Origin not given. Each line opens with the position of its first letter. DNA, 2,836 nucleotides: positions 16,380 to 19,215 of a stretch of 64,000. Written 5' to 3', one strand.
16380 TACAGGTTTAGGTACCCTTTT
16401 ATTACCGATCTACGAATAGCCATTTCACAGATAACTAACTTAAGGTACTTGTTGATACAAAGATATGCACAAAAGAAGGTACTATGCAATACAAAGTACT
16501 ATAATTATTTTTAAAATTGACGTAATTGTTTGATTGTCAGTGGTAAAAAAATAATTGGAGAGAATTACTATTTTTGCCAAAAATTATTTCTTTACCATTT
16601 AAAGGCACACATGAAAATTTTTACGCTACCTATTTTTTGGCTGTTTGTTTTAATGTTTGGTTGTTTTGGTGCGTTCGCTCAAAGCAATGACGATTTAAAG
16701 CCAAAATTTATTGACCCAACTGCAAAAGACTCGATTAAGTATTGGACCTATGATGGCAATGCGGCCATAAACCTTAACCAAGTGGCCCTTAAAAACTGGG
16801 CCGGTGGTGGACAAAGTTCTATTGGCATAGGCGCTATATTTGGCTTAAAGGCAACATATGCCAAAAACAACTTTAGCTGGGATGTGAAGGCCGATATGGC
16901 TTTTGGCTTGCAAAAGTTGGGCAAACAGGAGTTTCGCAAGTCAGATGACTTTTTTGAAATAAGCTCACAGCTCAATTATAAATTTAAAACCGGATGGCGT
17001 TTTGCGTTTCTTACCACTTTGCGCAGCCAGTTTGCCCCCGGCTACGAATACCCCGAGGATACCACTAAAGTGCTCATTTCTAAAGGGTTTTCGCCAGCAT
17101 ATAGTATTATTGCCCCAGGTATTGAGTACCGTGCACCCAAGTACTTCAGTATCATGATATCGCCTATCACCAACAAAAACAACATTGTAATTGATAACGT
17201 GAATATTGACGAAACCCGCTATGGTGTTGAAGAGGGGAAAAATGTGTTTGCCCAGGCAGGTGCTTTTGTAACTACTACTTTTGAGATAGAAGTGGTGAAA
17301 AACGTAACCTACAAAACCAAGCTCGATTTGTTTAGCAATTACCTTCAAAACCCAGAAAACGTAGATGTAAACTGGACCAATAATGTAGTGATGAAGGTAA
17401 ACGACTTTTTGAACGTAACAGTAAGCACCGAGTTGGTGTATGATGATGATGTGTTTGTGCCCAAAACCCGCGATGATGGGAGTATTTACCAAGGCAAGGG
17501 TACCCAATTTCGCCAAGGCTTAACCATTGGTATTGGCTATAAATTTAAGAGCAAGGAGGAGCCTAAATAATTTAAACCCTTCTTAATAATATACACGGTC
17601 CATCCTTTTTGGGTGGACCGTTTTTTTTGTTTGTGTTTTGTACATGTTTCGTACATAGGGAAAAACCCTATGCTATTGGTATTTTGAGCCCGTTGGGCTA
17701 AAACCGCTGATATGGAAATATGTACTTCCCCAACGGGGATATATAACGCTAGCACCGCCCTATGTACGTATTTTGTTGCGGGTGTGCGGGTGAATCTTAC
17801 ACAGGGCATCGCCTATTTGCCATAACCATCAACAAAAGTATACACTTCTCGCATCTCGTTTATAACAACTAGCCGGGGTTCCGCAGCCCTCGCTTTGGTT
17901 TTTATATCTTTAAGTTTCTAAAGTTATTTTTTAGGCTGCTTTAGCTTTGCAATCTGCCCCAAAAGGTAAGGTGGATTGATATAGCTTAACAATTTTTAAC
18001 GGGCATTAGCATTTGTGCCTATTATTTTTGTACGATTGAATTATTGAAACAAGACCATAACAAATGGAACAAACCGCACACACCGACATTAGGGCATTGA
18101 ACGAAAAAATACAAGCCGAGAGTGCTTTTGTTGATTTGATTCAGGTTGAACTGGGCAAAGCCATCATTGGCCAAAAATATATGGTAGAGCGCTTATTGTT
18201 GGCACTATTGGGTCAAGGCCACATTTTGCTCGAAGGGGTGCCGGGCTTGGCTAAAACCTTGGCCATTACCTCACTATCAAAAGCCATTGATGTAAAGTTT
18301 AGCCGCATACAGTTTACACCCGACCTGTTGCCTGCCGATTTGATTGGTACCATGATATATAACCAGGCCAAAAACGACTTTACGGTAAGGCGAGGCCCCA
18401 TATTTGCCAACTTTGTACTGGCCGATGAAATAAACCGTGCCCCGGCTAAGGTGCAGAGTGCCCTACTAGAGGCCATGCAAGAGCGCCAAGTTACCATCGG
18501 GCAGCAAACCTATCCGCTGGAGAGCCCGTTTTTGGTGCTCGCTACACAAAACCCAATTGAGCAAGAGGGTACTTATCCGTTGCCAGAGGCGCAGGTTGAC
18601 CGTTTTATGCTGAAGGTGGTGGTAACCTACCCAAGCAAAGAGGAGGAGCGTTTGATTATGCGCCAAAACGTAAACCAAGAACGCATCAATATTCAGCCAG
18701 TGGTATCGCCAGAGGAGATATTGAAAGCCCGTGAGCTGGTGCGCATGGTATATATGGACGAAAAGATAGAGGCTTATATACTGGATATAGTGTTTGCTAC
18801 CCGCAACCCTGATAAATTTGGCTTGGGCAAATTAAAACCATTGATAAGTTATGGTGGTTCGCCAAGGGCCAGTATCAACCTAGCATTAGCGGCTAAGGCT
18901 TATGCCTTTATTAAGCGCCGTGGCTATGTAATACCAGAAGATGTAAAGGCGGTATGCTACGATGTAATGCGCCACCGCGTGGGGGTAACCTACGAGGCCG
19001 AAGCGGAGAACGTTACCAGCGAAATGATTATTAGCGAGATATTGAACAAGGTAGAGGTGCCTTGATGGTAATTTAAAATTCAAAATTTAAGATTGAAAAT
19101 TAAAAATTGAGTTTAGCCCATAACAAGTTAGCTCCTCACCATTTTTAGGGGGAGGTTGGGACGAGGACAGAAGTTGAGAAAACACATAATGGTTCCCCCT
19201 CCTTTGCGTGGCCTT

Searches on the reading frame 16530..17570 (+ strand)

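Call 13: search_protein_families(library=ncbifam, proteins=[window:16530-17570:+])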
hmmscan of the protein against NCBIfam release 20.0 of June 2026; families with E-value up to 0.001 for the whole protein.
window:16530-17570:+ (346 aa): 0 families

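Call 77: search_protein_families(library=pfam, proteins=[window:16530-17570:+], max_evalue=0.001)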
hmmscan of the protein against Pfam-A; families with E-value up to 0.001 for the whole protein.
window:16530-17570:+ (346 aa): 1 family
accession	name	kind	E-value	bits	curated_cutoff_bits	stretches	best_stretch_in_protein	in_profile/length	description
PF11276.14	DUF3078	-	3.2e-24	85.6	25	1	82-172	1-92/92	Protein of unknown function (DUF3078)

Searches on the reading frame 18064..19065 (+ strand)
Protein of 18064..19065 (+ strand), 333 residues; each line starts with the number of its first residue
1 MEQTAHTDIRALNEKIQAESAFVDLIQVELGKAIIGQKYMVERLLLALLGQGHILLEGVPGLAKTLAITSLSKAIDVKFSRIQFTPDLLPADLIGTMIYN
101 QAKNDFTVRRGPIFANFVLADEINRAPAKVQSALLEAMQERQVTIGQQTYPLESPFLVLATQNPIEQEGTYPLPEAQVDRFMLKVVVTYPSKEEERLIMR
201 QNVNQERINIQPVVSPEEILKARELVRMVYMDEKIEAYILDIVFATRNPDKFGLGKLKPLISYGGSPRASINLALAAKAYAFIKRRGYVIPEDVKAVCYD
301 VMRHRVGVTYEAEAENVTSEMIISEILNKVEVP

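Call 13: search_protein_families(library=ncbifam, proteins=[window:18064-19065:+])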
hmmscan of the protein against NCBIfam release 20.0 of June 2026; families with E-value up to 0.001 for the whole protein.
window:18064-19065:+ (333 aa): 4 families
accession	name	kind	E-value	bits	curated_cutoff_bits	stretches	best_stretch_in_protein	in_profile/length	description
TIGR02031.1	BchD-ChlD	equivalog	1.1e-10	40.9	499.55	1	89-314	61-279/608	magnesium chelatase ATPase subunit D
NF047784.1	MadB_ATPase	equivalog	1.2e-06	28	475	1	118-227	142-247/298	MadB family AAA-type ATPase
TIGR02442.1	Cob-chelat-sub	hypoth_equivalog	2.7e-06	26.1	779.45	1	121-308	134-312/641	putative cobaltochelatase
NF010054.0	PRK13531.1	equivalog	9.1e-05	21.7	681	1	32-247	20-236/498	ATPase RavA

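Call 64: find_encoding_contigs(protein=window:18064-19065:+, flank=3000, max_places=6)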
Protein window:18064-19065:+ (333 aa): 2 contigs read that carry it; 2 places shown.
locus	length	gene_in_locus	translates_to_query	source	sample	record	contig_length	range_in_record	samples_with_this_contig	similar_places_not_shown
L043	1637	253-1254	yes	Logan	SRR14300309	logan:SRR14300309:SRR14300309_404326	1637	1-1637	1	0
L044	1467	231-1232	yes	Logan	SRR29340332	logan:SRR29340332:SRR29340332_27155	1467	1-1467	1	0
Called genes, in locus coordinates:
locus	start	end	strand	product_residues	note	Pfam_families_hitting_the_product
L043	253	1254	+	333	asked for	PF20030:bpMoxR, PF07726:AAA_3, PF07728:AAA_5, PF17863:AAA_lid_2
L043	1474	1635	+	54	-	?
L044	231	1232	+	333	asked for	PF20030:bpMoxR, PF07726:AAA_3, PF07728:AAA_5, PF17863:AAA_lid_2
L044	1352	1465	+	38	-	?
